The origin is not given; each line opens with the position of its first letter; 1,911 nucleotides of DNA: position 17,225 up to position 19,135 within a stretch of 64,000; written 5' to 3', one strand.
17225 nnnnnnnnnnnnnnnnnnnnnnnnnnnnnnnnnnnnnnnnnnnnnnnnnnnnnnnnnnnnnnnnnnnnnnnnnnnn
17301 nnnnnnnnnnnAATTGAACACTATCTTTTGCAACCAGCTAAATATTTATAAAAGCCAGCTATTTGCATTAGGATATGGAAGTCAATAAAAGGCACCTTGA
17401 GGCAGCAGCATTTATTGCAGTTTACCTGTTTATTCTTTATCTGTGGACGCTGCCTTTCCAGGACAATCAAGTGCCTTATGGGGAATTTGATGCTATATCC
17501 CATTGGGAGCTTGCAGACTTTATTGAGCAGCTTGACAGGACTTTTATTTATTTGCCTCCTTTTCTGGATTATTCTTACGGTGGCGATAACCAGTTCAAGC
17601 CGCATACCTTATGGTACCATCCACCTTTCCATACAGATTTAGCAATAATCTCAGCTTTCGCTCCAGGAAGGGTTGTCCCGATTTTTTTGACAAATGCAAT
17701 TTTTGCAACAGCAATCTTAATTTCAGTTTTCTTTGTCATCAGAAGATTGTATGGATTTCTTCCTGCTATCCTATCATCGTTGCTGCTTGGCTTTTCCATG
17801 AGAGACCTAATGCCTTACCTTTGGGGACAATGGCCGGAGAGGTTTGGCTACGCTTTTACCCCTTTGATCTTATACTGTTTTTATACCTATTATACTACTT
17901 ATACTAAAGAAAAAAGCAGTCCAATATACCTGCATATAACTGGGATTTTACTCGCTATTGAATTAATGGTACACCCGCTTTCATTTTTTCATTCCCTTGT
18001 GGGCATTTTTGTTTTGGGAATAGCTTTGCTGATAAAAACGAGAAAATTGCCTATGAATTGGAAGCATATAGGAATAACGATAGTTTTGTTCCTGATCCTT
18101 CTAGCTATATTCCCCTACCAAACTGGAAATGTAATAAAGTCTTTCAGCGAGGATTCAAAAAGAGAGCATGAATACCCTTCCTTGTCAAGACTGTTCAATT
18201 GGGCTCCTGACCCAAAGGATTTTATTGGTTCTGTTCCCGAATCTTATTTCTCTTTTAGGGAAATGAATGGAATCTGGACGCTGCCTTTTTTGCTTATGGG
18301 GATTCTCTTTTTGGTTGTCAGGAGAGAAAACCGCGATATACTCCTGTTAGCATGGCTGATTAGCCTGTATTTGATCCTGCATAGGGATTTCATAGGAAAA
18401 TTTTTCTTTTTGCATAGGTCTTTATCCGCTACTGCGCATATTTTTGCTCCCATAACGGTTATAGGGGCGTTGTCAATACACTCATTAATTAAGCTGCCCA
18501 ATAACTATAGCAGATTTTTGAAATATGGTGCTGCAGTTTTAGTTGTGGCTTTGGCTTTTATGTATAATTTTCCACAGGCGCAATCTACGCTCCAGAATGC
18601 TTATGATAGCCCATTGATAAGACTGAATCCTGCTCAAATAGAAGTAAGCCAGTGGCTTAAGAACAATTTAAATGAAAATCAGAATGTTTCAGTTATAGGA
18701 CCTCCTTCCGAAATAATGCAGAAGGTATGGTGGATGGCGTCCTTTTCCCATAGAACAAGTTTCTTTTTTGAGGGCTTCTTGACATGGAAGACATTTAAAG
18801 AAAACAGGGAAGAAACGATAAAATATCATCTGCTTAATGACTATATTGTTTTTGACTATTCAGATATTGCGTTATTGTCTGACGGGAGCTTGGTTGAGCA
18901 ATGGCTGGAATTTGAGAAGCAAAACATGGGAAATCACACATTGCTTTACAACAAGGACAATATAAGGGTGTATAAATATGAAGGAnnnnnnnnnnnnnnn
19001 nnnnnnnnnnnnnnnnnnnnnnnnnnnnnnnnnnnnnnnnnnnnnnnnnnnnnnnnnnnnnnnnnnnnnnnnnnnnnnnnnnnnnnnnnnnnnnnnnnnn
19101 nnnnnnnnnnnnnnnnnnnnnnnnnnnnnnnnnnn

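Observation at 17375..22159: Duplicated two-gene module: ~540-aa GT-C-like polytopic protein plus overlapping ~115-aa 4-TM partner, convergent around a methyltransferase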

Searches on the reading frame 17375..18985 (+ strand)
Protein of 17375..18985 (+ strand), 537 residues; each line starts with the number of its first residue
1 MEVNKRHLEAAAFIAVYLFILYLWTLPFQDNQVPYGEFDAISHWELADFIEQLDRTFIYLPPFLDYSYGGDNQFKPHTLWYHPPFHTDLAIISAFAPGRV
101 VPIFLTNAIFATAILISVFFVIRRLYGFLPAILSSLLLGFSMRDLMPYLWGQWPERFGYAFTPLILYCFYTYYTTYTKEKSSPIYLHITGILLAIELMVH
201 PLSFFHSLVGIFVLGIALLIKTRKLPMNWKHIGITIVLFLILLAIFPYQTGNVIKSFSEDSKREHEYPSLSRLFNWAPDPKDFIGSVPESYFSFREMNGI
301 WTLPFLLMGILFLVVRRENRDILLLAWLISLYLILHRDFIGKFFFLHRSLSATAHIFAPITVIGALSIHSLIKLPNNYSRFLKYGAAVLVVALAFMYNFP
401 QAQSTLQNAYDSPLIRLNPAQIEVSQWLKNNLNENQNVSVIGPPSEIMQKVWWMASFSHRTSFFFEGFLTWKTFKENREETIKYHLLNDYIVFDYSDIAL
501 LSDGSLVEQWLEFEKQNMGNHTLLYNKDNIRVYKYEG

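Call 5: search_protein_families(library=pfam, proteins=[window:17375-18985:+], max_evalue=1)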
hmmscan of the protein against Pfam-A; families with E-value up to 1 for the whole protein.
window:17375-18985:+ (537 aa): 2 families
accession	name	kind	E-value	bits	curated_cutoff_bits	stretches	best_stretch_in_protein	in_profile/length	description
PF20176.3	DUF6541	-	1.1e-08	34.3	29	1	11-335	96-409/646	Family of unknown function (DUF6541)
PF07835.17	COX4_pro_2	-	0.034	14.8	22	0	380-397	26-43/46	Bacterial aa3 type cytochrome c oxidase subunit IV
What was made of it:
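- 17375..18988 (+): LA: 537-aa GT-C-fold glycosyltransferase of Pfam DUF6541 type. 11 TM helices, N-in/C-out, first external loop with invariant P34-Y-G-E37-x-D39-A-x-S-H43, invariant R348...P359, and an extracytoplasmic alpha/beta C-terminal domain (about 419-537). Pfam DUF6541 34.3 bits, above the cut-off of 29 (call 5).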

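Call 8: search_protein_families(library=ncbifam, proteins=[window:17375-18985:+], max_evalue=1)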
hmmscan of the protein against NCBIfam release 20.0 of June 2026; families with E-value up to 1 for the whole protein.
window:17375-18985:+ (537 aa): 1 family
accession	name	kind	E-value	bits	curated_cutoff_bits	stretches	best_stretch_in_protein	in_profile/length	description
NF002460.0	PRK01658.1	subfamily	0.29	11.2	112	0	343-402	16-74/122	CidA/LrgA family holin-like protein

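Call 9: find_homologous_proteins(query=window:17375-18985:+, max_evalue=0.001)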
Query window:17375-18985:+ (537 aa): 266 proteins with E <= 0.001 among 8000 candidates; the best 120 are listed.
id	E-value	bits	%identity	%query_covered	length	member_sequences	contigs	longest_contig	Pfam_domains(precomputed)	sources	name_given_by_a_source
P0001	0.0e+0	1122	88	100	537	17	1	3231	PF20176.4,PF13231.13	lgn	-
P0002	0.0e+0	1074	86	100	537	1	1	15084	PF20176.4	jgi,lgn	-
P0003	0.0e+0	1060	82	100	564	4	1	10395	PF20176.4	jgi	-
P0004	1.0e-292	990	79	100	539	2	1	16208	PF20176.4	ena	-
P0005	6.0e-287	971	77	100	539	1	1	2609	PF20176.4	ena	-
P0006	5.6e-285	964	78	100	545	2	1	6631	PF20176.4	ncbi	-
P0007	3.4e-284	962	76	100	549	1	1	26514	PF20176.4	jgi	jgi:hypothetical protein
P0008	1.5e-283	959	75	100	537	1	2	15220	PF20176.4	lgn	-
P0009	2.2e-283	959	76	100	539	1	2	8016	PF20176.4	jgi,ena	jgi:hypothetical protein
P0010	6.6e-282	954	76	100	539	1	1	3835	PF20176.4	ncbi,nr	ncbi:MAG: glycosyltransferase family 39 protein [Nanoarchaeota archaeon]|nr:glycosyltransferase fami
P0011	1.1e-281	953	77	100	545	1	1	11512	PF20176.4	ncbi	-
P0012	7.3e-281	951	75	100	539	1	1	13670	PF20176.4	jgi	jgi:hypothetical protein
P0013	5.1e-279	944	74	100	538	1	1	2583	PF20176.4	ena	-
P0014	6.7e-279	944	74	100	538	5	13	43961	PF20176.4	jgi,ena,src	-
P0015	2.1e-278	942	74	100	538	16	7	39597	PF20176.4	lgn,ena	-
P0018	8.3e-275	931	72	100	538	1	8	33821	PF20176.4,PF13231.13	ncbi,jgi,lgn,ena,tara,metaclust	tara:strand:+ start:2121 stop:3737 length:1617 start_codon:yes stop_codon:yes gene_type:complete|met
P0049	3.0e-253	859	69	100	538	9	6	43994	PF20176.4,PF13231.13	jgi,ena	-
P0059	7.0e-249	845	66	100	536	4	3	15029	PF20176.4,PF13231.13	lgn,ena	-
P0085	4.5e-206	704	70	81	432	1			PF20176.4,PF13231.13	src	-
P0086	9.5e-205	699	62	92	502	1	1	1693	PF13231.13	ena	-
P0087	1.7e-203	695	71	79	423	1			PF20176.4,PF13231.13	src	-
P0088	5.5e-195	667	69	77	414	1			PF20176.4,PF13231.13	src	-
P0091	3.2e-188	645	54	99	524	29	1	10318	PF20176.4,PF13231.13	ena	-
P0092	1.4e-184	633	52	99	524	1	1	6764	PF20176.4,PF13231.13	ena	-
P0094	3.7e-184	631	52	99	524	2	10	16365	PF20176.4,PF13231.13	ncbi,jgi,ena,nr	ncbi:MAG TPA: DUF6541 family protein [Candidatus Woesearchaeota archaeon]|jgi:hypothetical protein|n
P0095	9.8e-184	630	52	100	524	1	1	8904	PF20176.4,PF13231.13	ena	-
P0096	8.2e-182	624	52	99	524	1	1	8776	PF20176.4,PF13231.13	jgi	jgi:type III secretory pathway component EscS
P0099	5.5e-181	621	53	100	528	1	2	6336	PF20176.4,PF13231.13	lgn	-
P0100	8.1e-176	604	51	99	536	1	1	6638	PF20176.4,PF13231.13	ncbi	-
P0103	6.8e-174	597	50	100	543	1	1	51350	PF20176.4,PF13231.13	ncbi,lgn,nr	ncbi:MAG: glycosyltransferase family 39 protein [Nanoarchaeota archaeon]|nr:glycosyltransferase fami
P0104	3.5e-173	595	51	100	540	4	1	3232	PF20176.4,PF13231.13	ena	-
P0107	1.0e-172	594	53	93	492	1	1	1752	PF20176.4,PF13231.13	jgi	jgi:type III secretory pathway component EscS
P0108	2.2e-172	593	51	100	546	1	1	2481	PF20176.4,PF13231.13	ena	-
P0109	6.2e-172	591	52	99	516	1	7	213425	PF20176.4,PF13231.13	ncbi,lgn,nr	ncbi:glycosyltransferase family 39 protein [Candidatus Woesearchaeota archaeon]|nr:glycosyltransfera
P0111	2.1e-171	589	50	100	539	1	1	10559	PF20176.4,PF13231.13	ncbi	-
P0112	2.4e-171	589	51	100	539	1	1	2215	PF20176.4,PF13231.13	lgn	-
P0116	1.8e-170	586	51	100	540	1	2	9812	PF20176.4,PF13231.13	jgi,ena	-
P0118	4.2e-170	585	48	99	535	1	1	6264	PF20176.4,PF13231.13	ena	-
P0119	4.2e-170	585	51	99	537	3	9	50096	PF20176.4,PF13231.13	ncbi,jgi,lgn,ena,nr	ncbi:glycosyltransferase family 39 protein [Candidatus Woesearchaeota archaeon]|nr:glycosyltransfera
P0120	4.4e-170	585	49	99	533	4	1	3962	PF20176.4,PF13231.13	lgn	-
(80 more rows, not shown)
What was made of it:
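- Closest known: Pfam DUF6541. Same: LA scores above the curated cut-off (34.3 vs 29 bits), and most LA orthologues carry the precomputed hit (calls 5, 9).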

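Call 15: search_solved_structures(query=A1, max_evalue=10, show_alignments=2)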
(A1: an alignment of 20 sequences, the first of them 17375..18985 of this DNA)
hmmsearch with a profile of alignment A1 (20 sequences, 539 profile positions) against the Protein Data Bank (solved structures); distinct sequences matched with E-value up to 10: 0.

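Call 18: find_related_loci(query=A1, collection=genome_contigs, flank=10000)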
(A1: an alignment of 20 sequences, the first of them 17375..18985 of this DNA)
Query A1 (537 aa) in genome_contigs; peptide patterns used: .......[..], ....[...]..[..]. (x = any residue, [..] = any of these).
73 stretches matched a pattern; 49 encode a relative of the query (tblastn E <= 1e-3); 47 distinct loci.
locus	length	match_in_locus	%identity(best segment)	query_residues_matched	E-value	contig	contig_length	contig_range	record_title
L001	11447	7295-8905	72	1-537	0e+0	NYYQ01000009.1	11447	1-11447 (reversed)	MAG: Candidatus Woesearchaeota archaeon isolate ARS74 MHASMcontig_587202, whole genome shotgun sequence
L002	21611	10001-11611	71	1-537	0e+0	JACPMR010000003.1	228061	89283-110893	MAG: Candidatus Woesearchaeota archaeon isolate NC_groundwater_554_Ag_S-0.1um_37_18 S35_SO-1_scaffold_100206, whole geno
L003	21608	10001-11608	72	1-536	0e+0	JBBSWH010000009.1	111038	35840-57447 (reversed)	MAG: Nanoarchaeota archaeon isolate H52-bin084_1 H52_bin084_1_000000000009, whole genome shotgun sequence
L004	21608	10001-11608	71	1-537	0e+0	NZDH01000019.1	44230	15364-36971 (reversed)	MAG: Candidatus Woesearchaeota archaeon isolate ARS106 MHASMcontig_604524, whole genome shotgun sequence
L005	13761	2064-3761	66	1-536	0e+0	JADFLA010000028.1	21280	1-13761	MAG: Nanoarchaeota archaeon isolate B4T1B8 B4T1B8_NODE4070, whole genome shotgun sequence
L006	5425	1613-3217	66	1-536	0e+0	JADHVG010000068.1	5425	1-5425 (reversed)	MAG: Candidatus Woesearchaeota archaeon isolate BS150m-G66 BS-150m-C14814, whole genome shotgun sequence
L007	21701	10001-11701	65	1-537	0e+0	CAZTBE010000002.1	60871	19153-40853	MAG TPA_asm: uncultured Methanosarcinales archaeon isolate binchicken_co48_555 genome assembly, contig: NODE_604_length_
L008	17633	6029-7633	63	1-536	0e+0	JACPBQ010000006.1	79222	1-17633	MAG: Candidatus Woesearchaeota archaeon isolate NC_groundwater_261_Ag_S-0.2um_40_15 S5_GD2017_2_S2_scaffold_196, whole g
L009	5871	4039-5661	65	1-537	0e+0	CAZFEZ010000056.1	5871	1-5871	MAG TPA_asm: uncultured Methanosarcinales archaeon isolate binchicken_co38_1194 genome assembly, contig: NODE_28611_leng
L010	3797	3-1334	72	91-535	0e+0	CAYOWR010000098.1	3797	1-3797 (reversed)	MAG TPA_asm: uncultured Methanosarcinales archaeon isolate binchicken_co251_888 genome assembly, contig: NODE_35211_leng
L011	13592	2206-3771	54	1-535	0e+0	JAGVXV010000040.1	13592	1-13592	Candidatus Woesearchaeota archaeon isolate RIFCSPLOWO2_12_FULL_38_19 rifcsplowo2_12_scaffold_14788, whole genome shotgun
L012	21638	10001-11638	66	1-537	0e+0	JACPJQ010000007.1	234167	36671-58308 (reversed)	MAG: Candidatus Woesearchaeota archaeon isolate NC_groundwater_472_Ag_B-0.1um_38_40 S34_3B_scaffold_585965, whole genome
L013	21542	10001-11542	52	1-534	3e-180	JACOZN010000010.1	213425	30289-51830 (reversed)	MAG: Candidatus Woesearchaeota archaeon isolate NC_groundwater_206_Ag_S-0.1um_41_17 S4_GD2017_2_S1_scaffold_41, whole ge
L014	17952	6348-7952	51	1-536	1e-178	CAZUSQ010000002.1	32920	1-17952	MAG TPA_asm: uncultured Methanosarcinales archaeon isolate SRP269290_co1_892 genome assembly, contig: NODE_1427_length_3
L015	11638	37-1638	51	1-534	6e-177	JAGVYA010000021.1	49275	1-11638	Candidatus Woesearchaeota archaeon isolate RIFCSPLOWO2_01_FULL_35_20 rifcsplowo2_01_scaffold_1589, whole genome shotgun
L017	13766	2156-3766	48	1-534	3e-171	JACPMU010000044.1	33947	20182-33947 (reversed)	MAG: Candidatus Woesearchaeota archaeon isolate NC_groundwater_557_Ag_S-0.1um_39_8 S35_SO-1_scaffold_89756, whole genome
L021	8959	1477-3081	50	1-536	9e-169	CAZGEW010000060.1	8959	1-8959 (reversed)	MAG TPA_asm: uncultured Methanosarcinales archaeon isolate binchicken_co144_1089 genome assembly, contig: NODE_16190_len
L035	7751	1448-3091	47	1-537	1e-158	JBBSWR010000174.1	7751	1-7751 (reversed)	MAG: Nanoarchaeota archaeon isolate H43-bin135_1 H43_bin135_1_000000000174, whole genome shotgun sequence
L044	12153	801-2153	42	5-460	2e-108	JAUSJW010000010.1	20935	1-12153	MAG: Nanoarchaeota archaeon isolate E14_metabat.bin.33 E14_k141_477507, whole genome shotgun sequence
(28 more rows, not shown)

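Call 22: predict_structure(alignment_id=A1)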
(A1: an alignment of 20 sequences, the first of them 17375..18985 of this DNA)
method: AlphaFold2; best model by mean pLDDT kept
length: 537 residues; sequences in the alignment: 20
mean_pLDDT: 71.4   pTM: 0.71
mean pLDDT of the five models: 71.4, 68.7, 67.5, 63.5, 63.5
residues with pLDDT >= 90: 74; 70-90: 230; 50-70: 166; < 50: 67
segments of 3 or more residues with pLDDT < 50: 31-38, 54-84, 260-265, 283-287, 343-351, 411-414
pLDDT, mean of each block of 10 residues (from residue 1): 78 88 65 48 55 48 35 38 50 53 64 84 92 87 55 67 91 78 86 83 81 91 84 90 71 56 49 54 52 62 85 84 87 59 47 71 87 81 88 83 63 59 86 84 65 72 66 72 84 73 67 84 90 85
secondary structure, 60 per line:
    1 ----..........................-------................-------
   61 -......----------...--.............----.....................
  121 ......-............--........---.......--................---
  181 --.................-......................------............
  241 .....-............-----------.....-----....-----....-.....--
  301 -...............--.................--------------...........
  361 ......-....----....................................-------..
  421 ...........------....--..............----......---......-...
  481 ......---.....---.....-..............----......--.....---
elements in order: H5-30 H38-53 H62-67 H83-95 H100-126 H128-139 H142-149 H153-159 H162-177 H183-199 H201-222 H229-245 H247-258 H270-274 H280-283 H289-292 H294-298 H302-316 H319-335 H350-366 H368-371 H376-411 H419-431 E438-441 H444-457 E465-467 H471-476 H478-486 E490-494 H498-502 H504-517 E522-527 E530-534
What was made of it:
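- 17375..18988 (+): AF2 model pLDDT 71, pTM 0.71 (call 22).
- On GT-C glycosyltransferase superfamily (fold level): The AF2 model of LA has 11 long TM helices plus a soluble alpha/beta C-terminal domain (call 22). R348 lies in the loop 336-349 between TM9 and TM10 of the model (call 22).
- On Oligosaccharyltransferase STT3/AglB/PglB (GT66): 11 TM helices (call 22).
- It has 11 TM helices, N-in/C-out (call 22).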

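Call 28: fold_search(model_id=the predicted structure, library=pdb)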
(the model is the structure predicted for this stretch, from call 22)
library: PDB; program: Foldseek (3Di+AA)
matches with E <= 10: 215; with E <= 0.001: 20
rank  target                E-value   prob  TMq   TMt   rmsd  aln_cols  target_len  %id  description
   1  3wak                  2.0e-07  1.00  0.47  0.32  15.2       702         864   13  Crystal structure of the Archaeoglobus fulgidus oligosaccharyltransferase (O29867_ARCFU) in the apo form (released 2013-10-30)
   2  8pn9_A                5.5e-07  1.00  0.48  0.41  12.4       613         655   12  Structure of human oligosaccharyltransferase OST-A complex bound to NGI-1 (released 2024-05-08)
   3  9n9j_I                6.6e-07  1.00  0.46  0.37  13.1       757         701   10  Structure of a GRP94 folding intermediate engaged with a CCDC134- and FKBP11-bound secretory translocon (released 2025-11-19)
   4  8b6l_I                6.9e-07  1.00  0.49  0.41  12.2       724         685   11  Subtomogram average of the human Sec61-TRAP-OSTA-translocon (released 2022-12-07)
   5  6ezn_F                8.2e-07  1.00  0.42  0.36  14.9       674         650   11  Cryo-EM structure of the yeast oligosaccharyltransferase (OST) complex (released 2018-01-17)
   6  6s7t_A                8.5e-07  1.00  0.45  0.36  11.5       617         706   11  Cryo-EM structure of human oligosaccharyltransferase complex OST-B (released 2019-12-18)
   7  6gxc_A                1.1e-06  1.00  0.49  0.39  11.8       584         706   14  Bacterial oligosaccharyltransferase PglB in complex with an inhibitory peptide and a reactive lipid-linked oligosaccha (released 2018-11-14)
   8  7e9s_A                1.1e-06  1.00  0.46  0.31  14.5       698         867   13  Archaeal oligosaccharyltransferase AglB from Archaeoglobus fulgidus in complex with an inhibitory peptide and a dolich (released 2021-09-08)
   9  8agb_A                1.3e-06  1.00  0.53  0.46  10.9       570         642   11  Structure of yeast oligosaccharylransferase complex with lipid-linked oligosaccharide bound (released 2022-12-07)
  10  6ftg_5                1.4e-06  1.00  0.45  0.40  12.9       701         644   11  Subtomogram average of OST-containing ribosome-translocon complexes from canine rough microsomal membranes (released 2018-03-21)
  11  8agc_A                1.7e-06  1.00  0.49  0.40  13.0       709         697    9  Structure of yeast oligosaccharylransferase complex with lipid-linked oligosaccharide and non-acceptor peptide bound (released 2022-12-07)
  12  9s6t_A                2.0e-06  1.00  0.49  0.54   9.0       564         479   11  Ternary cryo-EM structure of chicken ALG12 with Dol25-PP-GlcNAc2Man7, Dol25-P-Man, and Fab (released 2026-03-18)
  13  5ezm                  2.2e-06  1.00  0.47  0.47  13.3       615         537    9  Crystal Structure of ArnT from Cupriavidus metallidurans in the apo state (released 2016-02-17)
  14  5f15                  2.6e-06  1.00  0.46  0.46  13.3       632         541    9  Crystal Structure of ArnT from Cupriavidus metallidurans bound to Undecaprenyl phosphate (released 2016-02-17)
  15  5gmy_A                4.4e-06  1.00  0.47  0.33  15.6       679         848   14  Crystal structure of the Archaeoglobus fulgidus oligosaccharyltransferase (O29867_ARCFU) tethered with an acceptor pep (released 2017-02-01)
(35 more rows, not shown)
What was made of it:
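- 17375..18988 (+): Foldseek PDB top 27 hits all GT-C, E to 2e-7 (call 28).
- On GT-C glycosyltransferase superfamily (fold level): Foldseek vs PDB: ranks 1-27 are all GT-C enzymes, 20 of them with E<=1e-3, best 2e-7, TM-score (query) 0.42-0.53 (call 28).
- Closest known: Oligosaccharyltransferase catalytic subunits AglB / PglB / STT3. Same: They share the GT-C core, an acidic residue after TM1, and an extracytoplasmic C-terminal domain (call 28).
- PMT-type GT-Cs are among the structural matches (call 28).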
